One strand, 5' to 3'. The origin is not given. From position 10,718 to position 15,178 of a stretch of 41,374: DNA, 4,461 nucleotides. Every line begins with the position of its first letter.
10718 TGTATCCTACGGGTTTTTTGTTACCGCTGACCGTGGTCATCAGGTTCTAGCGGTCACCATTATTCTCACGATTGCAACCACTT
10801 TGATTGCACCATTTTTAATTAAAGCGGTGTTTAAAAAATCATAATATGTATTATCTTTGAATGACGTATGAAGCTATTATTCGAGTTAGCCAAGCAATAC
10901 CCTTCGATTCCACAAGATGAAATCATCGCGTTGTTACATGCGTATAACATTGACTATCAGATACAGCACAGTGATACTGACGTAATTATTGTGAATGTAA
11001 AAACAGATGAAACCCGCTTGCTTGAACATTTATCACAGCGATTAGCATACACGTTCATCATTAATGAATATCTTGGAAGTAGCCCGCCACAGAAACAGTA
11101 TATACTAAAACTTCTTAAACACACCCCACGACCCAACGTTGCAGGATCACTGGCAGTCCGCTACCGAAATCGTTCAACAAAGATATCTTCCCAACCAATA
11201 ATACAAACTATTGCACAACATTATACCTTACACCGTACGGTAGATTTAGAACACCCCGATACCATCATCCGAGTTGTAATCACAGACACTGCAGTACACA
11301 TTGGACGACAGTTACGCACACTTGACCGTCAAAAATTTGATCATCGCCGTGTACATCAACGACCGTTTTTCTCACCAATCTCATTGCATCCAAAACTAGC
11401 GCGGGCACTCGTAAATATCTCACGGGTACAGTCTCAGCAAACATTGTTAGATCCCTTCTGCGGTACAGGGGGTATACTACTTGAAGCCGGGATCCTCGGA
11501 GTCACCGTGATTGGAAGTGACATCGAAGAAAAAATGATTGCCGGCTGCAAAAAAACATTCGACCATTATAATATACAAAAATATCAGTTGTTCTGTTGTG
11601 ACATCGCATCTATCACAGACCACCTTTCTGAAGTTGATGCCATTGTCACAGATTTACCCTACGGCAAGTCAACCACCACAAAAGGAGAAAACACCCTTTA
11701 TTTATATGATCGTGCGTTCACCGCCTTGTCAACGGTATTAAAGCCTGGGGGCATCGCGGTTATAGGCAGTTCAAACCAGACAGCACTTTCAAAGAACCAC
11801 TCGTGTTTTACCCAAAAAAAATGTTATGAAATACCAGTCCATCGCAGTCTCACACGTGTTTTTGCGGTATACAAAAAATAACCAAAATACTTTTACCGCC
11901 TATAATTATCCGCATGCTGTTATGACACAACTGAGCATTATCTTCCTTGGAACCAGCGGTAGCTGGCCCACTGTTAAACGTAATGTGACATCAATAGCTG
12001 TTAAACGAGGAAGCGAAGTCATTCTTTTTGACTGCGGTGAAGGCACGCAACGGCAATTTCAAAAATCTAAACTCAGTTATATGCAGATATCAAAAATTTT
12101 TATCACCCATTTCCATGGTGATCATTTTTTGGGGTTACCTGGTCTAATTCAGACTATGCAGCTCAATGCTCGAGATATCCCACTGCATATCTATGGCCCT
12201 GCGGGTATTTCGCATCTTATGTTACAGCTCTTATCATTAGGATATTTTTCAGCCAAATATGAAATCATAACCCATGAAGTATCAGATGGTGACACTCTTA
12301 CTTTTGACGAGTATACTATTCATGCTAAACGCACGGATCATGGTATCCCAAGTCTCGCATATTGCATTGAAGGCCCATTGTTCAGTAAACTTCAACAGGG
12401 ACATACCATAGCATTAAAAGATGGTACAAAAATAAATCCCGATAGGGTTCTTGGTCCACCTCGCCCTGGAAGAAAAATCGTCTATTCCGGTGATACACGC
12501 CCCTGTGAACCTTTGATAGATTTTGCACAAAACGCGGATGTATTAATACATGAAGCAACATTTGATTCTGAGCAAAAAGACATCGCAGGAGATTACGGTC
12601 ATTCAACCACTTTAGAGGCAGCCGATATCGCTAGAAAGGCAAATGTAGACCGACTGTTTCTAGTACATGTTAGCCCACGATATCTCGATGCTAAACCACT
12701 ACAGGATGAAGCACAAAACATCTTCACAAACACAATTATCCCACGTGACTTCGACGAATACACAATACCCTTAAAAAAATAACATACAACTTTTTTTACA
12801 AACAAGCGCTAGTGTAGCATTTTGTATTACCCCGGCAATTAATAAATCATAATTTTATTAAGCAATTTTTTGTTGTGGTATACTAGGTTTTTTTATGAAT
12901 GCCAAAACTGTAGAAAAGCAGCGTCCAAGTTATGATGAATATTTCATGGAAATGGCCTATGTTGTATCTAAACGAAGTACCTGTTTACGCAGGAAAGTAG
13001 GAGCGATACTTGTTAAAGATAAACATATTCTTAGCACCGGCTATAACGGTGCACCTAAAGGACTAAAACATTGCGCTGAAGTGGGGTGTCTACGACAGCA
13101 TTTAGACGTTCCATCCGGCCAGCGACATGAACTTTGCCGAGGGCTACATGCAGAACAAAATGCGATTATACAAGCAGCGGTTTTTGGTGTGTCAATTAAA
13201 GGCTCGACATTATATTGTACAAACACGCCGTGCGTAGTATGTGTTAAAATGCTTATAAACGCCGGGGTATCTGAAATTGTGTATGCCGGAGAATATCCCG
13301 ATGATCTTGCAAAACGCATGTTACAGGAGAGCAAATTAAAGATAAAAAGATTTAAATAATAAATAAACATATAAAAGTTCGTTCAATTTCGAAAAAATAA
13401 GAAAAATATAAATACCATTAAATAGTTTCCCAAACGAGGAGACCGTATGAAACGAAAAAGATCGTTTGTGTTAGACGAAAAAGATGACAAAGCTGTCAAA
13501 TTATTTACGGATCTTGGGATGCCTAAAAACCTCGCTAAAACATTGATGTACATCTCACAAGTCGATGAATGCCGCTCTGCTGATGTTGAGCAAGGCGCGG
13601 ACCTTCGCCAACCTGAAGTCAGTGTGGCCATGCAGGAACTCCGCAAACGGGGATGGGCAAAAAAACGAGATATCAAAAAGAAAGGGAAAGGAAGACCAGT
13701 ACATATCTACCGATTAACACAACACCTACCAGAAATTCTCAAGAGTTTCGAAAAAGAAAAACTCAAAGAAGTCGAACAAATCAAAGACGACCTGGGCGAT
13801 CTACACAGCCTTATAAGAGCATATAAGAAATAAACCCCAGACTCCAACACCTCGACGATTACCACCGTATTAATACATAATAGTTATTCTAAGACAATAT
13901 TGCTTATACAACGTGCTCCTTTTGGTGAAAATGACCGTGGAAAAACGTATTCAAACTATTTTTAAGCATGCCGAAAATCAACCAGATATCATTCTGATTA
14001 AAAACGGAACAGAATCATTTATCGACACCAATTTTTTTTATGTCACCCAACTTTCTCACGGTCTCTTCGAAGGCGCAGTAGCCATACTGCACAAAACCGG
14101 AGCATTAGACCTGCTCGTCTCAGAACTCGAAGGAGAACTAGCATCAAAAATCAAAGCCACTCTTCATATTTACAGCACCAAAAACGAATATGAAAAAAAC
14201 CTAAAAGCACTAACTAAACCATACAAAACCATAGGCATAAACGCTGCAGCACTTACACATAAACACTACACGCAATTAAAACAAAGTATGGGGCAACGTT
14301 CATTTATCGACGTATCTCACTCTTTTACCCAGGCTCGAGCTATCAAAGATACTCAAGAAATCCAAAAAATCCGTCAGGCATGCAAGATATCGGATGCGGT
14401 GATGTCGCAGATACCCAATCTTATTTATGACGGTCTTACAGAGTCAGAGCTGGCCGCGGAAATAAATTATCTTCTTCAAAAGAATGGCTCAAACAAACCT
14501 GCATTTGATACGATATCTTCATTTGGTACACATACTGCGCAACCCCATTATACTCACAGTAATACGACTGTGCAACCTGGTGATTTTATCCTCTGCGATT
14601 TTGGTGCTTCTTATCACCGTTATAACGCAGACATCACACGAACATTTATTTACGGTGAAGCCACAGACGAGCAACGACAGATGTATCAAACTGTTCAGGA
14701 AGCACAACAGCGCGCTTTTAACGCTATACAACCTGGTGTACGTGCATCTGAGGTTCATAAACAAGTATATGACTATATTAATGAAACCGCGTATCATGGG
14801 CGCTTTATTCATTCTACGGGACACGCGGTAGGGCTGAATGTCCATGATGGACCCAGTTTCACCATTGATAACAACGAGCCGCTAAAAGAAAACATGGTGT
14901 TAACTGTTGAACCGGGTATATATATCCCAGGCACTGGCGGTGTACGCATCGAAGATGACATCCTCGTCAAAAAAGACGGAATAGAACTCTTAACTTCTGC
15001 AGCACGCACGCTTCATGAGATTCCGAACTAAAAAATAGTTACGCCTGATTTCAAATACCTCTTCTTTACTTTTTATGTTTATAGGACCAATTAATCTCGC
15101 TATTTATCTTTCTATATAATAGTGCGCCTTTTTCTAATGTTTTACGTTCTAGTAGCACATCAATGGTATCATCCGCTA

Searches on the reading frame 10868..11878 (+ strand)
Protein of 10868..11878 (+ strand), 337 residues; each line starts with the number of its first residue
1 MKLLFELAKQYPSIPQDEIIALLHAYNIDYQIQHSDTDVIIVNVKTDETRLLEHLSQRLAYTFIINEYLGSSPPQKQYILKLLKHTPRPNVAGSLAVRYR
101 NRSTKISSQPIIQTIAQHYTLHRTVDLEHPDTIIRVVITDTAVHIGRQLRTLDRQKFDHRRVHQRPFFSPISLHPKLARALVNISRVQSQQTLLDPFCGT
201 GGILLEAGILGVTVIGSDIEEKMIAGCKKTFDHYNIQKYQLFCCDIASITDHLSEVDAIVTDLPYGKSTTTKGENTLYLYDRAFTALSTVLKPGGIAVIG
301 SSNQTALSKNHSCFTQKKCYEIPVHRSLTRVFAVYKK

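Call 8: search_protein_families(library=pfam, proteins=[window:10868-11878:+], max_evalue=0.001)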
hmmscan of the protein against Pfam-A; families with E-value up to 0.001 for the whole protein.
window:10868-11878:+ (337 aa): 10 families
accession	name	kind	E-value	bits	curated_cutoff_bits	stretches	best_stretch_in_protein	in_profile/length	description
PF01170.24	UPF0020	-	1.5e-32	113.4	22.3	1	164-330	3-195/197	RMKL-like, methyltransferase domain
PF13847.12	Methyltransf_31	-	2e-10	41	27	1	189-320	3-138/145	Methyltransferase domain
PF11599.14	AviRa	-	3.6e-09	36.9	25.7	1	236-306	144-216/232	RRNA methyltransferase AviRa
PF13649.12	Methyltransf_25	-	2.6e-07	31.7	27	1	194-295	2-97/97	Methyltransferase domain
PF01555.25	N6_N4_Mtase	-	4.5e-07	30.5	26.7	1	170-225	163-217/221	DNA methylase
PF09445.16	Methyltransf_15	-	6.6e-06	26.2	22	1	191-266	2-82/165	RNA cap guanine-N2 methyltransferase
PF01564.23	Spermine_synth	-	3.2e-05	24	22.9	1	218-322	49-152/186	Spermine/spermidine synthase domain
PF08241.18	Methyltransf_11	-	7.9e-05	23.7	21.2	0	195-299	2-95/95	Methyltransferase domain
PF03602.21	Cons_hypoth95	-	0.00044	20.4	24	1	189-317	41-168/182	Conserved hypothetical protein 95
PF02926.22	THUMP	-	0.00074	20.3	20.6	0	93-145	24-81/84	THUMP domain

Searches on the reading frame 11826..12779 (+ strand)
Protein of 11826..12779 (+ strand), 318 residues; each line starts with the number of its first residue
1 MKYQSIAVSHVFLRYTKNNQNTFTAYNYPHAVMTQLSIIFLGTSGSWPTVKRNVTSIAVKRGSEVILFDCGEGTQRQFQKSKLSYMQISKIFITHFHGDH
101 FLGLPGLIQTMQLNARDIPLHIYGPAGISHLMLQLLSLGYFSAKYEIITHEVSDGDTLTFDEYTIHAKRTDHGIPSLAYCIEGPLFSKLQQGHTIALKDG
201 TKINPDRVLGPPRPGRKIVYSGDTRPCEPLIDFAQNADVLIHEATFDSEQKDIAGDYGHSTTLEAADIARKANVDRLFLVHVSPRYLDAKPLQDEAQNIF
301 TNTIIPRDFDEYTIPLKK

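Call 9: search_protein_families(library=pfam, proteins=[window:11826-12779:+], max_evalue=0.001)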
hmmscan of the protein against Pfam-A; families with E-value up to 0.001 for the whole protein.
window:11826-12779:+ (318 aa): 3 families
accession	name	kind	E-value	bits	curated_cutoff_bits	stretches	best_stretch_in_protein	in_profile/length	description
PF12706.13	Lactamase_B_2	-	6e-19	68.9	27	1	66-281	3-199/200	Beta-lactamase superfamily domain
PF00753.33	Lactamase_B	-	8.5e-11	42.6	22.7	1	52-110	4-66/196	Metallo-beta-lactamase superfamily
PF13691.12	Lactamase_B_4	-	8.9e-07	28.9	27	1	55-99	13-59/63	tRNase Z endonuclease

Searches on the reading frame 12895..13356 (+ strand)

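Call 9: search_protein_families(library=pfam, proteins=[window:12895-13356:+], max_evalue=0.001)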
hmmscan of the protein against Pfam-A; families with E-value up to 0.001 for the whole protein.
window:12895-13356:+ (154 aa): 3 families
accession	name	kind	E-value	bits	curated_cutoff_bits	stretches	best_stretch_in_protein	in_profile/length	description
PF00383.29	dCMP_cyt_deam_1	-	6.6e-26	90.6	25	1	13-131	3-101/102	Cytidine and deoxycytidylate deaminase zinc-binding region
PF14437.12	MafB19-deam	-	1.6e-18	67.4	27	1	14-144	4-114/142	MafB19-like deaminase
PF14439.12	Bd3614-deam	-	0.00075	19.9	38.5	0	84-141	35-99/113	Bd3614-like deaminase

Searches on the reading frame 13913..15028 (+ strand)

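Call 9: search_protein_families(library=pfam, proteins=[window:13913-15028:+], max_evalue=0.001)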
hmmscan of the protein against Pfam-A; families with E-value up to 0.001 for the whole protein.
window:13913-15028:+ (372 aa): 2 families
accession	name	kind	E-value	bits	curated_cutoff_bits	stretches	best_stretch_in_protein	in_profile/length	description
PF00557.29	Peptidase_M24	-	1.6e-71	240.8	23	1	152-353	2-207/208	Metallopeptidase family M24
PF01321.24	Creatinase_N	-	7.5e-09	36.6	22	1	21-144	11-128/128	Creatinase/Prolidase N-terminal domain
